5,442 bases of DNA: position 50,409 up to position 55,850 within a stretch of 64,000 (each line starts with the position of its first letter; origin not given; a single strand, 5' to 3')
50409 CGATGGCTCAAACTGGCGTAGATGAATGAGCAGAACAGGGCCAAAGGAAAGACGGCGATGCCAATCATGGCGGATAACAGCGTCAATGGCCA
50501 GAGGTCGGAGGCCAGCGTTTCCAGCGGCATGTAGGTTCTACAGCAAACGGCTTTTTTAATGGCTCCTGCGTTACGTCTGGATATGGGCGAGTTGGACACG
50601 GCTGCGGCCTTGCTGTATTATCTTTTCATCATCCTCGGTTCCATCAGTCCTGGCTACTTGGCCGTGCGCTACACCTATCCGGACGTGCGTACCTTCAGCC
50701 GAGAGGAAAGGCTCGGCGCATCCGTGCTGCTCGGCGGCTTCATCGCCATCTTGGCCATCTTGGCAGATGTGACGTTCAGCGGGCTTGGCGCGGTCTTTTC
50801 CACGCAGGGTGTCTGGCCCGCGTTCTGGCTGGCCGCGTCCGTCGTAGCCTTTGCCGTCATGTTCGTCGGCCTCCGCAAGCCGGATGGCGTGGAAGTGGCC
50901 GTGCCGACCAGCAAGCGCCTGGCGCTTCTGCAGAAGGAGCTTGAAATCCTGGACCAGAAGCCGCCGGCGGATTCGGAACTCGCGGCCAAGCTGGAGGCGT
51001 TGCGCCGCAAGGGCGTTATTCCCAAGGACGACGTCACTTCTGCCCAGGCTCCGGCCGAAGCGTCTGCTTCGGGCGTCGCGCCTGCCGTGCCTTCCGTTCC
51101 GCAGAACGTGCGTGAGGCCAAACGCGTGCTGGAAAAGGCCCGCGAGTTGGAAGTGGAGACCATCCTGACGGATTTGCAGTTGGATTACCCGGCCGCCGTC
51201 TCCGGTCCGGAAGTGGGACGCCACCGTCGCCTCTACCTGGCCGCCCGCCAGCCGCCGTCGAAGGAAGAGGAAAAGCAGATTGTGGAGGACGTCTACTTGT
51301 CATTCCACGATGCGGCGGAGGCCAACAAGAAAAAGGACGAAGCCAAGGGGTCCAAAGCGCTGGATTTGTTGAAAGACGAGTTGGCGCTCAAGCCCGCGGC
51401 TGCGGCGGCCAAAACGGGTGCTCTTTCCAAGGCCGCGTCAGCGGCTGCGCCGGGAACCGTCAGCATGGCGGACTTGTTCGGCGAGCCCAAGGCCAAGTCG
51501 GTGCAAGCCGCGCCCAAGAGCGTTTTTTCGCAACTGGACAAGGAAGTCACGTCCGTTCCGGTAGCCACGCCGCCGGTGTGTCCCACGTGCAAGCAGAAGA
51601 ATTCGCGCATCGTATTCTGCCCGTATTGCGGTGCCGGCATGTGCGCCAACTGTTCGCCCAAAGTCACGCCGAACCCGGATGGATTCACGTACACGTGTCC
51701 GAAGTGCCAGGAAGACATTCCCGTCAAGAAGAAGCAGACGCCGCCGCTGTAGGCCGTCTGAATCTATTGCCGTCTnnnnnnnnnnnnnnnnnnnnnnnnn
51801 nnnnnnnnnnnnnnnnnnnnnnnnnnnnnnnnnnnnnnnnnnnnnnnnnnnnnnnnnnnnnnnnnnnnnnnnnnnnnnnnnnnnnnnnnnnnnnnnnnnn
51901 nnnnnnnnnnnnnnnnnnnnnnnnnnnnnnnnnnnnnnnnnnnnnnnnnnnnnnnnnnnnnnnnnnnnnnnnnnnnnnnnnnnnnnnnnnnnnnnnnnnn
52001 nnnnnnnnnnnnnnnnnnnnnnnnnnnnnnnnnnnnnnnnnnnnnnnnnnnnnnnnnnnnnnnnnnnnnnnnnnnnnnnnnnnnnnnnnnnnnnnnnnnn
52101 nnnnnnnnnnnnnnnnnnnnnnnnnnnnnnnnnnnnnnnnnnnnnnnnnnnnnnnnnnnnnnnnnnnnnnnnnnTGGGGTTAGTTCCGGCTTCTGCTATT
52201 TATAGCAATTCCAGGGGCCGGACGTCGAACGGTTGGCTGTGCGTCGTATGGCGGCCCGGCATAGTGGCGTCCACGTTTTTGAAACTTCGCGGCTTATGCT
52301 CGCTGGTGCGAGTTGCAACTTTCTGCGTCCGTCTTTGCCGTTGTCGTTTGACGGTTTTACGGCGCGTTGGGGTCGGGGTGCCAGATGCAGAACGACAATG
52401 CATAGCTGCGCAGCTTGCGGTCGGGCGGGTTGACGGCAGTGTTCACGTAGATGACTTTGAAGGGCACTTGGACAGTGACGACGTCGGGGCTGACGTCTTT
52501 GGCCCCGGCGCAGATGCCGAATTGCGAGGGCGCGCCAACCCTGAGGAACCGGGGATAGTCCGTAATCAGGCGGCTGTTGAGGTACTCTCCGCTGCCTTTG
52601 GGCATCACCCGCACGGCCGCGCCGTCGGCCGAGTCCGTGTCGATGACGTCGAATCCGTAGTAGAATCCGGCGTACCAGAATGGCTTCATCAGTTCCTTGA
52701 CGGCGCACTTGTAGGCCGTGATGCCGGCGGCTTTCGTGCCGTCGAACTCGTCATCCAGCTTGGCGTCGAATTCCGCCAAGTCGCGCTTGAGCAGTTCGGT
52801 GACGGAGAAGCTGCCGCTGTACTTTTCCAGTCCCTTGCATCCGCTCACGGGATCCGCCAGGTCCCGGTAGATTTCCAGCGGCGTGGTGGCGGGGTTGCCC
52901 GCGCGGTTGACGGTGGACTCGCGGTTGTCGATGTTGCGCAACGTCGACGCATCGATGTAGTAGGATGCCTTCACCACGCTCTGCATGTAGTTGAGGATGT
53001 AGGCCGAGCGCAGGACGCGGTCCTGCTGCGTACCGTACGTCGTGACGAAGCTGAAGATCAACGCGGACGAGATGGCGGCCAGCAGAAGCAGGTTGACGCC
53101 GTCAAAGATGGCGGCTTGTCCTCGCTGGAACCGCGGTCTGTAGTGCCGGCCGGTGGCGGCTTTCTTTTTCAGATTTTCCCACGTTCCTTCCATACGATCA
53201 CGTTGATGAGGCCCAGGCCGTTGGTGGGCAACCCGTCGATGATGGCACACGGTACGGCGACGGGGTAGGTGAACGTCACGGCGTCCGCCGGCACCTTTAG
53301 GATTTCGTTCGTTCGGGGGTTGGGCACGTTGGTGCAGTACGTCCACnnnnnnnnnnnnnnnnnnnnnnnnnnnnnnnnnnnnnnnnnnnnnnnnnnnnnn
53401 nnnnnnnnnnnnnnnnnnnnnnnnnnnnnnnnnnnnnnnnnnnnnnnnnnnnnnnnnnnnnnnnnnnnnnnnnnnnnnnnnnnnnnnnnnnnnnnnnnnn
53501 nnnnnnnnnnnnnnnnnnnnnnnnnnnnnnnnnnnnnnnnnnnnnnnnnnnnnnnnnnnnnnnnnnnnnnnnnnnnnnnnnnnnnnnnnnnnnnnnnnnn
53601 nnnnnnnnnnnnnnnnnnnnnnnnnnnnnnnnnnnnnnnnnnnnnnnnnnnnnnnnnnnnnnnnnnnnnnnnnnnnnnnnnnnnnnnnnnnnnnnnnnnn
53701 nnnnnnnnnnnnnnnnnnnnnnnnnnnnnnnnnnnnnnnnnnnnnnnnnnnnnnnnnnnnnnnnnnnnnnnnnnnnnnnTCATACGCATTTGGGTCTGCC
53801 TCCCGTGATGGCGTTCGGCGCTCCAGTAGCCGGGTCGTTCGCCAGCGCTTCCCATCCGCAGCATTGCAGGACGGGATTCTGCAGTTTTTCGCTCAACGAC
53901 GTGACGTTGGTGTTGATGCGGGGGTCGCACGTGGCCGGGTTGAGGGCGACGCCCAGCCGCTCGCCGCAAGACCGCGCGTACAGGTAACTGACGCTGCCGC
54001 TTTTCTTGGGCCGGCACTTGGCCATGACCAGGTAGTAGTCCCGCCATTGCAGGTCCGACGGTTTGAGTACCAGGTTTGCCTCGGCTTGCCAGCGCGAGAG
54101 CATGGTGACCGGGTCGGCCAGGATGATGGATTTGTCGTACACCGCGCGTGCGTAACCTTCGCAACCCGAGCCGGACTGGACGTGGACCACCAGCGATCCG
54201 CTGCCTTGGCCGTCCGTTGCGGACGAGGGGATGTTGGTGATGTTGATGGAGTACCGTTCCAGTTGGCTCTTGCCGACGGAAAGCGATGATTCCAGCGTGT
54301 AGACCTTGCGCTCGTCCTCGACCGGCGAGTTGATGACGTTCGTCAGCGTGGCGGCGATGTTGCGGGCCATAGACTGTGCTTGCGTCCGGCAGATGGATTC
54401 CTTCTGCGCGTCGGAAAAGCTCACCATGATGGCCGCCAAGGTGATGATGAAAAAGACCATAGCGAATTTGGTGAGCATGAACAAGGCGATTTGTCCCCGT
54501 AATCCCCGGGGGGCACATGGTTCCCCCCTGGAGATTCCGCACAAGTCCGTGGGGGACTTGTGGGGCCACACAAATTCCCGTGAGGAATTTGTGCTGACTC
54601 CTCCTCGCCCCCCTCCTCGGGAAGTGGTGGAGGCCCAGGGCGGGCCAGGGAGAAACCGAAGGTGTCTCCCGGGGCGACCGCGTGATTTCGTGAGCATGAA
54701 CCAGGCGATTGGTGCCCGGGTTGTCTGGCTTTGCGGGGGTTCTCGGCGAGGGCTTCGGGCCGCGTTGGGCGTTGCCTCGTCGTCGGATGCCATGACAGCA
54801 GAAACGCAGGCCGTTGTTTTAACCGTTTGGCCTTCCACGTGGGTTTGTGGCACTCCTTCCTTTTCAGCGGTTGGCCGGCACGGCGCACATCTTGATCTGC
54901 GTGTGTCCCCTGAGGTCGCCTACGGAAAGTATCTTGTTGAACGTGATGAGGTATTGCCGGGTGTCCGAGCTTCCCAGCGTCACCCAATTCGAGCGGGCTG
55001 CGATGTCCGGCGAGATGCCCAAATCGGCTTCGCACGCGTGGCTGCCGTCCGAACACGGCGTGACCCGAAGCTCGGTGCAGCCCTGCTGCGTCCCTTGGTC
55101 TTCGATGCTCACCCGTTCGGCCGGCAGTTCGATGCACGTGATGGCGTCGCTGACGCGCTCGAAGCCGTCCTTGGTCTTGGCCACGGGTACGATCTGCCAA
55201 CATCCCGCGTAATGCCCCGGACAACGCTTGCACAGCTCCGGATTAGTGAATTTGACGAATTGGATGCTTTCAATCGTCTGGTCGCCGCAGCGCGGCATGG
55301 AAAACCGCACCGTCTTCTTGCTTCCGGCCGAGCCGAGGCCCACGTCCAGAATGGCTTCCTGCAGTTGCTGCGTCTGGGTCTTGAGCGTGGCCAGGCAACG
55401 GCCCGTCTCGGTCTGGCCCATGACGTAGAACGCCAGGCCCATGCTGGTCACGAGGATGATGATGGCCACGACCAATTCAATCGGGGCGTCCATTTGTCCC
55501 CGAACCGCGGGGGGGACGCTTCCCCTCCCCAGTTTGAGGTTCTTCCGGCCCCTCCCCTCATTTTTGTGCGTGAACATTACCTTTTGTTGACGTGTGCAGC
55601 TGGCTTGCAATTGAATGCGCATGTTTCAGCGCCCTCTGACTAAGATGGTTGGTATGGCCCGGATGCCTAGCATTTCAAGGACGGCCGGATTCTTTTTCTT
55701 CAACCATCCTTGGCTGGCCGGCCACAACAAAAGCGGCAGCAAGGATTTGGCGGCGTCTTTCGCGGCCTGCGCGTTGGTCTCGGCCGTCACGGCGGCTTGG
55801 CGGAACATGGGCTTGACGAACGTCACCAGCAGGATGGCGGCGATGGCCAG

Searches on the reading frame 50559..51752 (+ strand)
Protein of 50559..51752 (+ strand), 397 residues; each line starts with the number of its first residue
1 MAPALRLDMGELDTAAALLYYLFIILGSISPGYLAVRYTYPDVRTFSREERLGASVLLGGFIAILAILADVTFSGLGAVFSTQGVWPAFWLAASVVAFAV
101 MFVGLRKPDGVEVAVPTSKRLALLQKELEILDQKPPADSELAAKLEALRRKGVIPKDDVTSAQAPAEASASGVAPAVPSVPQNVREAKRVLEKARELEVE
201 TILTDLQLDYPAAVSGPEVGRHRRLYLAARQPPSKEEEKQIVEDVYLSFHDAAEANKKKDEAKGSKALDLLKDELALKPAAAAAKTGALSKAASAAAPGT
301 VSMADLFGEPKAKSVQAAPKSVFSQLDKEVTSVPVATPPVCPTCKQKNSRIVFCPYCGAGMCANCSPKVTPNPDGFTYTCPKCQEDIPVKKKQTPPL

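Call 15: search_protein_families(library=pfam, proteins=[window:50559-51752:+], max_evalue=0.01)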
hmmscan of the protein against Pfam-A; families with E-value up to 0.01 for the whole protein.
window:50559-51752:+ (397 aa): 2 families
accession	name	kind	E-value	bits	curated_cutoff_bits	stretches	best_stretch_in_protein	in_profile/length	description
PF13920.12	zf-C3HC4_3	-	0.001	19.3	27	1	340-387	4-46/49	Zinc finger, C3HC4 type (RING finger)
PF13248.11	Zn_ribbon_3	-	0.0019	18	27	1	341-360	5-25/26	zinc-ribbon domain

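Call 39: find_homologous_proteins(query=window:50559-51752:+, max_evalue=1e-10)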
Query window:50559-51752:+ (397 aa): 21 proteins with E <= 1e-10 among 8000 candidates.
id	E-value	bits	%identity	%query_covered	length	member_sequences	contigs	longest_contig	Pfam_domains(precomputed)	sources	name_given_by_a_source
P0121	1.1e-249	846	100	98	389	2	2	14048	-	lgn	-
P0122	1.1e-195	668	80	98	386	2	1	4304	-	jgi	-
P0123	5.3e-193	659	81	98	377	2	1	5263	-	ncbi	-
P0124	6.7e-178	610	73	98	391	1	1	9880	-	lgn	-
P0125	4.9e-172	590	70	97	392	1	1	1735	-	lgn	-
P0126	3.1e-169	581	70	97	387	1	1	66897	-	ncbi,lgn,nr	ncbi:zinc ribbon domain-containing protein [Candidatus Micrarchaeota archaeon]|nr:zinc ribbon domain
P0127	5.7e-141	488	71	82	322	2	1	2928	-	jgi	-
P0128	6.6e-127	442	56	97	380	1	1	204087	-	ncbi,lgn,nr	ncbi:zinc ribbon domain-containing protein [Candidatus Micrarchaeota archaeon]|nr:zinc ribbon domain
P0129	2.4e-126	440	56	97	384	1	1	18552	-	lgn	-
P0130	1.1e-118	415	53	93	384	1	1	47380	-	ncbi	-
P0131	1.6e-81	293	44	97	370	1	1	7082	-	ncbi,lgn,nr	ncbi:hypothetical protein HZC09_04620 [Candidatus Micrarchaeota archaeon]|nr:hypothetical protein [C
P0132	1.6e-34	138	31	58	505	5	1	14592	-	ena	-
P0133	2.9e-30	124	30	49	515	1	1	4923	-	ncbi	-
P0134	1.5e-28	118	31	49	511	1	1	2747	-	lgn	-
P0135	4.3e-28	117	29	72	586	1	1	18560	-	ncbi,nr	ncbi:hypothetical protein HY991_06185 [Candidatus Micrarchaeota archaeon]|nr:hypothetical protein [C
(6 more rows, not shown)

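Call 40: find_encoding_contigs(protein=P0126, flank=10000, max_places=2)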
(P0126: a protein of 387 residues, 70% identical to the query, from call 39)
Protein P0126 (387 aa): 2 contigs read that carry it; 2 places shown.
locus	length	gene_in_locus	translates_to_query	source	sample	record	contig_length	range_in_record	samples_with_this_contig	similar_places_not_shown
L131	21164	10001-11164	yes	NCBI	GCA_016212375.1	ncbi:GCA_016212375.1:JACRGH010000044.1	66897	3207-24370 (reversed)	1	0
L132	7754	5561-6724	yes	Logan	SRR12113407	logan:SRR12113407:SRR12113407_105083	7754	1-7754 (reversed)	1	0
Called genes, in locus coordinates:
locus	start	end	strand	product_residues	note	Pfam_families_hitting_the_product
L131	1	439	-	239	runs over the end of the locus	PF08704:GCD14, PF01135:PCMT, PF13847:Methyltransf_31 (weak)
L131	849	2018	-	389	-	PF12796:Ank_2, PF00023:Ank, PF13637:Ank_4, PF12796:Ank_2, PF13857:Ank_5, PF00023:Ank, PF12796:Ank_2, PF12796:Ank_2, +6 more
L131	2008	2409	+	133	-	PF00075:RNase_H, PF13456:RVT_3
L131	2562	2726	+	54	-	-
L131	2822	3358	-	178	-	-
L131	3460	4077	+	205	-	PF00300:His_Phos_1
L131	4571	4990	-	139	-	-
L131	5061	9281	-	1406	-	-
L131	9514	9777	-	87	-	-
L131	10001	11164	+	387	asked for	-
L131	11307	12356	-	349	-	-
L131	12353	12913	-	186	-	-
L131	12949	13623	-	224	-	-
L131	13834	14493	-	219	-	-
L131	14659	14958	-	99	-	-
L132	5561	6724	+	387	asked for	-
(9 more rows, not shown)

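Call 41: find_encoding_contigs(protein=P0124, flank=10000, max_places=2)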
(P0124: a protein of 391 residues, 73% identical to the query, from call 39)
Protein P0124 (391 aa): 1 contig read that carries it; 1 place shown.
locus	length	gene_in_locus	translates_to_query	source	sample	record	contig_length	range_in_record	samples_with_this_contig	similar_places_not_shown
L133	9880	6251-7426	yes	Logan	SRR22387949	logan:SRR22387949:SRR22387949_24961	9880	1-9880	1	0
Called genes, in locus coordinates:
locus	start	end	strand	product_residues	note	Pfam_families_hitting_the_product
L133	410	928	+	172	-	PF00583:Acetyltransf_1 (weak), PF13508:Acetyltransf_7, PF13673:Acetyltransf_10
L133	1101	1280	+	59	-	-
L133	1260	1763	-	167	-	-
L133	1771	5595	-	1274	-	-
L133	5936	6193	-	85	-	-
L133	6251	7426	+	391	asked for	-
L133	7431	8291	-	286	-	-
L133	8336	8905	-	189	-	-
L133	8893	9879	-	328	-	?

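Call 42: find_encoding_contigs(protein=P0128, flank=10000, max_places=2)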
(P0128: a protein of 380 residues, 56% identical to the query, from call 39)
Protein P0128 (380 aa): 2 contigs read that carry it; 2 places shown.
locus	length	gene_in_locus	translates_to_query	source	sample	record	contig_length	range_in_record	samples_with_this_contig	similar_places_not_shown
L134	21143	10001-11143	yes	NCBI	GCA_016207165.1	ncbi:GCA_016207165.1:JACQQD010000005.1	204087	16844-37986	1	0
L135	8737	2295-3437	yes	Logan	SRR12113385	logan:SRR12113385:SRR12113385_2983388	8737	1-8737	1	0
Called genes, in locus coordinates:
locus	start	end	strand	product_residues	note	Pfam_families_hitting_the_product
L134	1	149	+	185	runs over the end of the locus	PF27325:MJ0538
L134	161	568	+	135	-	-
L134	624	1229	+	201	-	-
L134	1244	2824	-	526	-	PF21760:SecD_1st (weak), PF02355:SecD_SecF_C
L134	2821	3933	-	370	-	PF07549:Sec_GG (weak), PF02355:SecD_SecF_C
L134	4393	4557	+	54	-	-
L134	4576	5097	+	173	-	PF00583:Acetyltransf_1, PF13673:Acetyltransf_10, PF13508:Acetyltransf_7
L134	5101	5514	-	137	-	-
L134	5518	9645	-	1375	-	-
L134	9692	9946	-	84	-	-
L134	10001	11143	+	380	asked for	-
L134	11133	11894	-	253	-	-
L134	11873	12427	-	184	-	-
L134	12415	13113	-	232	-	-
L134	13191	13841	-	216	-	-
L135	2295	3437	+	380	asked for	-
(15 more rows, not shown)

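Call 93: find_encoding_contigs(protein=P0130, flank=10000, max_places=1)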
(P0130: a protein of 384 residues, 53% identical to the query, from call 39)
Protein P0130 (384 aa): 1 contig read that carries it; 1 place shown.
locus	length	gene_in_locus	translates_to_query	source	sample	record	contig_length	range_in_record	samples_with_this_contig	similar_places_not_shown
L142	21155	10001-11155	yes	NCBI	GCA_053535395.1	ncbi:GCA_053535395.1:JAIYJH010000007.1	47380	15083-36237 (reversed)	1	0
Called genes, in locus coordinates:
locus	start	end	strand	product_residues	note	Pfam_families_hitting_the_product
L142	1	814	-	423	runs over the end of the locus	PF01551:Peptidase_M23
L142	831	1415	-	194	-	PF08704:GCD14, PF01135:PCMT, PF13847:Methyltransf_31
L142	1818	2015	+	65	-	PF04014:MazE_antitoxin (weak)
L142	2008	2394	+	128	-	PF01850:PIN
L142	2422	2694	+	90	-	-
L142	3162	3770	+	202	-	PF00300:His_Phos_1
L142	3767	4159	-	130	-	PF01850:PIN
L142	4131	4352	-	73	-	-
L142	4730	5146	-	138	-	-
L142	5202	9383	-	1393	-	-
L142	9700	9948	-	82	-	-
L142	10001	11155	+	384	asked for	-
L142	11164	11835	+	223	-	-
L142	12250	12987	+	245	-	-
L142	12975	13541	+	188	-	-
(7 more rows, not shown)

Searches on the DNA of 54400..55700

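Call 55: search_rna_families(source=window, start=54400, end=55700, threshold=evalue, max_evalue=10)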
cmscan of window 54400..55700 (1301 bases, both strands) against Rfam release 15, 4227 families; matches with E-value up to 10: 6.
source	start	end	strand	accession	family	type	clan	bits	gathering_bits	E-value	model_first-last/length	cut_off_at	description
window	54594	54675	+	RF01744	livK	Cis-reg;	-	20.5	65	2.7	1-84/84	no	livK RNA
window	55475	55580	+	RF02169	PVT1_6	Gene; lncRNA;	-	17.9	45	1.9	1-113/113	no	Pvt1 oncogene conserved region 6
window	54437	54470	+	RF00323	snoR79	Gene; snRNA; snoRNA; CD-box;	-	15.7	80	7.4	1-65/65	no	Small nucleolar RNA R79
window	54701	54729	+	RF01697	Chlorobi-RRM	Cis-reg;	-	15.3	45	6.2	30-58/73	no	Chlorobi-RRM RNA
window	55122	55185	-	RF00282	SNORD48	Gene; snRNA; snoRNA; CD-box;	-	13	36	8.5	1-63/63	no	Small nucleolar RNA SNORD48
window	54400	54446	+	RF00223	IRES_Bip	Cis-reg; IRES;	-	9.7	40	2.3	207-263/263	5'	bip internal ribosome entry site (IRES)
